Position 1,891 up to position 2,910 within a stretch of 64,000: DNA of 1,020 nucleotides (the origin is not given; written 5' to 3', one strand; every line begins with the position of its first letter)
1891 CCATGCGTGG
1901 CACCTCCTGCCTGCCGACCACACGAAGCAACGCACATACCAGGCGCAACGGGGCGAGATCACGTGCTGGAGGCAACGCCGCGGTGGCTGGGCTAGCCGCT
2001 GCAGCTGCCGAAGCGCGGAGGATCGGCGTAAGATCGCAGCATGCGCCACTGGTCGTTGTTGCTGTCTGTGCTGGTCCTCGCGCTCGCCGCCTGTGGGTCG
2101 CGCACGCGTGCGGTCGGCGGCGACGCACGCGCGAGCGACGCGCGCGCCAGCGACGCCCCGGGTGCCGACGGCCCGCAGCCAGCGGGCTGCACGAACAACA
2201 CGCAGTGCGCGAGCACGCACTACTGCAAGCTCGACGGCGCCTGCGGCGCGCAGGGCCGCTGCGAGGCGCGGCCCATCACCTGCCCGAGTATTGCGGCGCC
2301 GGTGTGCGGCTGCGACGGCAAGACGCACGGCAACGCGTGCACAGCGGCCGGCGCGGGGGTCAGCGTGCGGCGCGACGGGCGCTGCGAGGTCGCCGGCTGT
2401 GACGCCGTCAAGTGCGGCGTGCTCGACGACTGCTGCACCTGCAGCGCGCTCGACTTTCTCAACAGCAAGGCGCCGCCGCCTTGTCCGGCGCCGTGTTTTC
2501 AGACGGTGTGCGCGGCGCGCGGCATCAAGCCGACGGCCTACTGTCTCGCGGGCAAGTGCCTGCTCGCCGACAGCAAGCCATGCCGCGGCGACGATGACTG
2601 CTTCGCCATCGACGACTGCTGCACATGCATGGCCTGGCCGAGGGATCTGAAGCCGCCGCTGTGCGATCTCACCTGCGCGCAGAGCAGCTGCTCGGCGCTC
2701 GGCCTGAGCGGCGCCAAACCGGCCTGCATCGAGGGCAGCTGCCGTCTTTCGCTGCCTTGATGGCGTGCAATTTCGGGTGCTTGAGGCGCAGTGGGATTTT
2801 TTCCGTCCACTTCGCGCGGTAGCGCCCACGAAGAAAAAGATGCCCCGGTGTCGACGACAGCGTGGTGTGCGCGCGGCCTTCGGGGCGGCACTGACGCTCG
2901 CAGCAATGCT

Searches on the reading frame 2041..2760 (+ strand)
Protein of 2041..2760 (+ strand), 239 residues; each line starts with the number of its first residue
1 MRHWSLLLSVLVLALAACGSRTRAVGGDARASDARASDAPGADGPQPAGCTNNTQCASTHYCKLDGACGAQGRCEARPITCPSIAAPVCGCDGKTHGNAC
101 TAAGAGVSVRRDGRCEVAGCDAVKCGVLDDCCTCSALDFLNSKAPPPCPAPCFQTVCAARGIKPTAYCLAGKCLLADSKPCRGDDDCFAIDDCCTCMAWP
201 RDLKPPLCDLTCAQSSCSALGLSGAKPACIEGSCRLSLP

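Call 13: search_protein_families(library=pfam, proteins=[window:2041-2760:+], max_evalue=0.001)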
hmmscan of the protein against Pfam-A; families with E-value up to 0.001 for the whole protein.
window:2041-2760:+ (239 aa): 1 family
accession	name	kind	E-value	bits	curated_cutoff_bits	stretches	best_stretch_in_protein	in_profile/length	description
PF00050.26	Kazal_1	-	0.00026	21.4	21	1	74-115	1-49/49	Kazal-type serine protease inhibitor domain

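Call 65: find_encoding_contigs(protein=window:2041-2760:+, flank=10000, max_places=2)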
Protein window:2041-2760:+ (239 aa): no gene with exactly this product is on record in the collection.
